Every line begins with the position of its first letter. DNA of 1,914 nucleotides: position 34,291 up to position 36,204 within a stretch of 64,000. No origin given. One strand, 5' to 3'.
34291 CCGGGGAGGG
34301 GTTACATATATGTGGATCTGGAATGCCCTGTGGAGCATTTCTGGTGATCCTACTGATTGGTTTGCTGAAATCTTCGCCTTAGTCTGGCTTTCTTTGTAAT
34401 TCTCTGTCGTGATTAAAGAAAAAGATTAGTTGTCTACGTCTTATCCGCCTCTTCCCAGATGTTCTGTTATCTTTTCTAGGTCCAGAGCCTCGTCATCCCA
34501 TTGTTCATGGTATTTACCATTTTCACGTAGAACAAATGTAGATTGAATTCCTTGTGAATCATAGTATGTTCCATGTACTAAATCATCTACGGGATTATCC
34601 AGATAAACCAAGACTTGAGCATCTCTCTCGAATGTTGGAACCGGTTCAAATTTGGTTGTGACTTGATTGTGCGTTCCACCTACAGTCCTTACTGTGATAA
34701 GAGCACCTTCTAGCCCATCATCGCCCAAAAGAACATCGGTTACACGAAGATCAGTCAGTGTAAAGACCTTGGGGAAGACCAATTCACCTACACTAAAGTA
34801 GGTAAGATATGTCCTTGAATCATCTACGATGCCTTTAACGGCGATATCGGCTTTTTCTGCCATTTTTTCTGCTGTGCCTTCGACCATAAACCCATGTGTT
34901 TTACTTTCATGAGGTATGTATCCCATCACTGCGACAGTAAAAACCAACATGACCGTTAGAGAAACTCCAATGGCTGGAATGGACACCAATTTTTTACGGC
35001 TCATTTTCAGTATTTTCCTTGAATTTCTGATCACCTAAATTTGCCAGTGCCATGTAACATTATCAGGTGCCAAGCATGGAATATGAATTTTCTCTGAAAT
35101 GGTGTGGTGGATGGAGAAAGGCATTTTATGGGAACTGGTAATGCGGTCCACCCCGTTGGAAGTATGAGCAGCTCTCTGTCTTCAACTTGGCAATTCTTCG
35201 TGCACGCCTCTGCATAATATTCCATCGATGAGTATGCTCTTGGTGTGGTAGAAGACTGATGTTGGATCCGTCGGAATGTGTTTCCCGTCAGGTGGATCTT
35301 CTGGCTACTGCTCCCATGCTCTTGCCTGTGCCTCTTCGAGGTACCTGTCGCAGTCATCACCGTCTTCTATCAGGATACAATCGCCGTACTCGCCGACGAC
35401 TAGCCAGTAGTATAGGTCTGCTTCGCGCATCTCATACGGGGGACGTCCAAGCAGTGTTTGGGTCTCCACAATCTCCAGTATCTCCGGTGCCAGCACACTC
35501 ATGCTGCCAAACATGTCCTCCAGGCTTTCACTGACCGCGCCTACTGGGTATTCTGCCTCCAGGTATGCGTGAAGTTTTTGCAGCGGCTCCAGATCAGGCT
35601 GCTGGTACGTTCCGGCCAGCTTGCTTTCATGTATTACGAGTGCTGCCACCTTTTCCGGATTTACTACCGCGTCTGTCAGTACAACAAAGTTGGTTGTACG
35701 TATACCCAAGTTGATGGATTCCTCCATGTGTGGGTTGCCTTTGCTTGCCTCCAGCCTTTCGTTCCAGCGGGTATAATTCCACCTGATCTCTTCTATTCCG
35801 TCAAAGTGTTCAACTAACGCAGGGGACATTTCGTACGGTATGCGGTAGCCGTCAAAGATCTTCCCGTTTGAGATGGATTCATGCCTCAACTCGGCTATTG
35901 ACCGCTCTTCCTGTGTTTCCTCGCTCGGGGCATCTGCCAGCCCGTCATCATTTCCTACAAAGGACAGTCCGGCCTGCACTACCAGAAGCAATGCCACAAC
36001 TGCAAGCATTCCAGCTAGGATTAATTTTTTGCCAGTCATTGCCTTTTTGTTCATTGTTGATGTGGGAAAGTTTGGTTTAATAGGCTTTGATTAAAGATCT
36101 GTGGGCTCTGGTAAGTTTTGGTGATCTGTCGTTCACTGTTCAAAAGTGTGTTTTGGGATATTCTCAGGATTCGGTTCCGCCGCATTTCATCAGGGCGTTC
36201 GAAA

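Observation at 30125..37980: Integrase-linked accessory island between tbp and the DUF1512-like gene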

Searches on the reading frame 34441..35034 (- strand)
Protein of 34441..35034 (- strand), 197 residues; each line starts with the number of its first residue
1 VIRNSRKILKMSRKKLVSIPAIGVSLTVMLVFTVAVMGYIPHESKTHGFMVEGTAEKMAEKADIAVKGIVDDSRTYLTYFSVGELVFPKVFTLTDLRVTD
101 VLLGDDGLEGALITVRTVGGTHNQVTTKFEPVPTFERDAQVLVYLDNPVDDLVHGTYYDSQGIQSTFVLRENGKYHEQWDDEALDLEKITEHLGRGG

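Call 4: search_protein_families(library=pfam, proteins=[window:34441-35034:-], max_evalue=0.01)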
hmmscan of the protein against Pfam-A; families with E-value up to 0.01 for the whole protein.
window:34441-35034:- (197 aa): 0 families

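Call 5: search_protein_families(library=ncbifam, proteins=[window:34441-35034:-], max_evalue=0.01)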
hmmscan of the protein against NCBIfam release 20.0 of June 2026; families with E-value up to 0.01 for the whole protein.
window:34441-35034:- (197 aa): 0 families

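Call 6: search_protein_families(library=padloc, proteins=[window:34441-35034:-], max_evalue=0.1)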
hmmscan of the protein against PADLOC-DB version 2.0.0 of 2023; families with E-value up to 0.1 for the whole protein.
window:34441-35034:- (197 aa): 0 families

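Call 7: search_protein_families(library=phrogs, proteins=[window:34441-35034:-], max_evalue=0.1)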
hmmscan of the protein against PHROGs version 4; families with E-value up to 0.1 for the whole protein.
window:34441-35034:- (197 aa): 0 families
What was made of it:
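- Checked: Two N-terminally anchored proteins (34441-35034 and 35305-36054) match nothing in Pfam, NCBIfam, PHROGs or PADLOC (calls 4-7).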

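Call 60: search_protein_representatives(protein=window:34441-35034:-)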
Query: 197 residues. Proteins with E-value up to 0.001 (for the whole library): 16; up to 1e-10: 4; up to 1e-30: 3. The best 16 are listed.
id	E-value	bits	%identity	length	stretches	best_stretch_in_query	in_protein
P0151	8.8e-119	410.3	100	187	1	11-197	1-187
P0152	1.9e-42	161.4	62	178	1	11-134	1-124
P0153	6.3e-33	130.4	56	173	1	11-133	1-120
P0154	1.9e-11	60.3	60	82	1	142-194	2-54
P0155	9.7e-08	48.2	30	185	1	22-175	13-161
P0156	8.5e-07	45.2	26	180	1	24-182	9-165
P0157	1.0e-06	44.9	25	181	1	23-172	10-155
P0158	3.3e-06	43.2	28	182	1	13-165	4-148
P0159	4.3e-06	42.9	26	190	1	10-170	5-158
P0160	6.0e-05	39.1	26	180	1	15-189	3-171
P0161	6.5e-05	39.0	30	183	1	26-165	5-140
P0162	4.1e-04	36.4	41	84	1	11-94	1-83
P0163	4.9e-04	36.2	30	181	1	14-166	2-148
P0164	6.0e-04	35.9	26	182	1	19-167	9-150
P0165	7.8e-04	35.5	25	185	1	41-185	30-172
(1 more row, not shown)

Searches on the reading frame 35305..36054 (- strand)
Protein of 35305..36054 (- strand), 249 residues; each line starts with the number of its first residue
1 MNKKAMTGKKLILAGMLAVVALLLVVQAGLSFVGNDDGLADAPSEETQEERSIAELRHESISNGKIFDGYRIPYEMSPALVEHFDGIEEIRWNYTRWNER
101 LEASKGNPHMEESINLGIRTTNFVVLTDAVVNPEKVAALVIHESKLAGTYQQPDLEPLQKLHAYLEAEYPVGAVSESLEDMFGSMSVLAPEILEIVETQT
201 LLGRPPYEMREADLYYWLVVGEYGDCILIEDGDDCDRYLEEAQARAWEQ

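Call 4: search_protein_families(library=pfam, proteins=[window:35305-36054:-], max_evalue=0.01)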
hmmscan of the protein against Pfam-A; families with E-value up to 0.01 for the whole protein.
window:35305-36054:- (249 aa): 0 families

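Call 5: search_protein_families(library=ncbifam, proteins=[window:35305-36054:-], max_evalue=0.01)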
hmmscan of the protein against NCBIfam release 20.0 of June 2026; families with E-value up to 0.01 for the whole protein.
window:35305-36054:- (249 aa): 0 families

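Call 6: search_protein_families(library=padloc, proteins=[window:35305-36054:-], max_evalue=0.1)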
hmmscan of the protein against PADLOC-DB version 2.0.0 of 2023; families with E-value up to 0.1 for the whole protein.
window:35305-36054:- (249 aa): 0 families

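Call 7: search_protein_families(library=phrogs, proteins=[window:35305-36054:-], max_evalue=0.1)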
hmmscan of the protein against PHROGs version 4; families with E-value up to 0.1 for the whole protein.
window:35305-36054:- (249 aa): 0 families

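Call 38: find_homologous_proteins(query=window:35305-36054:-)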
Query window:35305-36054:- (249 aa): 15 proteins with E <= 0.001 among 3268 candidates.
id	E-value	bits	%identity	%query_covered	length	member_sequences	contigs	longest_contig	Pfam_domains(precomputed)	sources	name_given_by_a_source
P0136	1.1e-161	554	100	100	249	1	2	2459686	-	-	-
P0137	1.2e-134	466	88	100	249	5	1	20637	-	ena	-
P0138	2.2e-79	285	58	94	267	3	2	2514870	-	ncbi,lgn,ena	-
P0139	5.9e-77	277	61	85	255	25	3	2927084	-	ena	-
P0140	2.8e-76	275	61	85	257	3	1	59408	-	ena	-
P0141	1.1e-75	273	62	85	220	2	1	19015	-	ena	-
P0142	3.0e-75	271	56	94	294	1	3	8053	-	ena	-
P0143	7.8e-75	270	60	85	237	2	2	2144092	-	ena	-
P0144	1.3e-73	266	58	85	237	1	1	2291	-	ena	-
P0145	1.5e-69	253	58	85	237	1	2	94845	-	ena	-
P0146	2.3e-69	252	58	80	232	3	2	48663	-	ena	-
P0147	1.3e-67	246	57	85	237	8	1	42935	-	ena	-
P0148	1.0e-58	217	60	70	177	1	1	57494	-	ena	-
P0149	7.4e-49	185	49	82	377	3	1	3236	-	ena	-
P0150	6.6e-31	126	61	39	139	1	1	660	-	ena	-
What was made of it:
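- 35305..36054 (-): p249: a signal-anchored protein with two conserved Cys, confined to this lineage. 15 homologues (call 38).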

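Call 41: find_encoding_contigs(protein=P0137, flank=10000, max_places=2)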
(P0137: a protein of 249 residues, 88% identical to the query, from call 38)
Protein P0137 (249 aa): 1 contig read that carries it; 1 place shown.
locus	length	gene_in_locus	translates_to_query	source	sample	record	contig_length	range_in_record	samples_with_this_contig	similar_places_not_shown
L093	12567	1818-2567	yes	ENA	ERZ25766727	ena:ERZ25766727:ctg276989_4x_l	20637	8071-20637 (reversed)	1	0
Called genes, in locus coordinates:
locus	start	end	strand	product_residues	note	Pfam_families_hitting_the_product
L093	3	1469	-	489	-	?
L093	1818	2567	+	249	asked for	-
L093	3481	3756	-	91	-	-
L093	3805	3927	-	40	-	-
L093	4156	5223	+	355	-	PF01548:DEDD_Tnp_IS110, PF02371:Transposase_20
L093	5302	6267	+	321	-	PF01609:DDE_Tnp_1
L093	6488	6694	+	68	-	-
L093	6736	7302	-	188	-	PF10083:DUF2321 (faint), PF18742:DpnII-MboI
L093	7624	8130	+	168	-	-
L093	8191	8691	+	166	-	PF01609:DDE_Tnp_1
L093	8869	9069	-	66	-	-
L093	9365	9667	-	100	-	-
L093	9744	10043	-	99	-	-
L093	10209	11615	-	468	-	PF00899:ThiF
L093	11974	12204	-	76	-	-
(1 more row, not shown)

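Call 42: find_encoding_contigs(protein=P0138, flank=10000, max_places=2)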
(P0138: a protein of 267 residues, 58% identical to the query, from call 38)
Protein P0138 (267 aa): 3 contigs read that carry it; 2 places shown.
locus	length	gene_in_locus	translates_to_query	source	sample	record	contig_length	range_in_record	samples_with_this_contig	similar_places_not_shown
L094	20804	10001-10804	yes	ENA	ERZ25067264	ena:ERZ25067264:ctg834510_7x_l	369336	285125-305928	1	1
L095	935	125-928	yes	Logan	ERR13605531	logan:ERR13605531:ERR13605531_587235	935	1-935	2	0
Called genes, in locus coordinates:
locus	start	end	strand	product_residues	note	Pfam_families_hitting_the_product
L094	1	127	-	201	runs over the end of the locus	PF01548:DEDD_Tnp_IS110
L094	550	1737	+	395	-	-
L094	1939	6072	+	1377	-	PF23237:HYR_4C (faint), PF02494:HYR, PF00041:fn3 (weak)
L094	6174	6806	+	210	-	-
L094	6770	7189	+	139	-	-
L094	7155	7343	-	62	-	-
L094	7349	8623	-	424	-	PF01609:DDE_Tnp_1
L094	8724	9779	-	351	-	PF13384:HTH_23 (weak), PF13565:HTH_32 (weak), PF13592:HTH_33, PF13358:DDE_3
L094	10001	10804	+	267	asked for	-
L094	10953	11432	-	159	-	PF01609:DDE_Tnp_1, PF13359:DDE_Tnp_4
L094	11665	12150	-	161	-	PF13358:DDE_3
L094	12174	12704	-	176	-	PF13384:HTH_23 (faint), PF13551:HTH_29, PF13565:HTH_32, PF13592:HTH_33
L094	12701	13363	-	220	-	PF01609:DDE_Tnp_1 (faint)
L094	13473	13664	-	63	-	-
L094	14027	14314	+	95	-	-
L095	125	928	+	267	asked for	-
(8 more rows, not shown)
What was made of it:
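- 35305..36054 (-): Found in other IS-rich contexts (calls 41, 42).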

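Call 73: predict_structure(alignment_id=A3)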
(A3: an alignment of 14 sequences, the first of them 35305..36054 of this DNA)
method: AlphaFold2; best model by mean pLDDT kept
length: 249 residues; sequences in the alignment: 14
mean_pLDDT: 50.0   pTM: 0.42
mean pLDDT of the five models: 50.0, 46.2, 43.1, 42.8, 38.6
residues with pLDDT >= 90: 0; 70-90: 44; 50-70: 57; < 50: 148
segments of 3 or more residues with pLDDT < 50: 1-87, 126-162, 164-166, 168-171, 173-189
pLDDT, mean of each block of 10 residues (from residue 1): 35 41 35 30 32 42 42 32 44 67 75 69 51 34 28 41 47 47 45 60 65 75 74 73 65
secondary structure, 60 per line:
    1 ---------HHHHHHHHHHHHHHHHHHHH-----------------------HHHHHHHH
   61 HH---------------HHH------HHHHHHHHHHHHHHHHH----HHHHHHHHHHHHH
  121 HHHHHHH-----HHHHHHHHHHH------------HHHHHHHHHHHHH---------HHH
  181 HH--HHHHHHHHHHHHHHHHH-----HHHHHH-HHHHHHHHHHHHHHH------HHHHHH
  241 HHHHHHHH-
elements in order: H10-29 H53-62 H87-103 H108-127 H133-143 H156-168 H178-182 H185-201 H207-212 H214-228 H235-248
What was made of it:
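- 35305..36054 (-): The AF2 model was unusable, pLDDT 50 (call 73).
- Tried and rejected: The AF2 model had pLDDT 50, so it was unusable and not searched (call 73).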
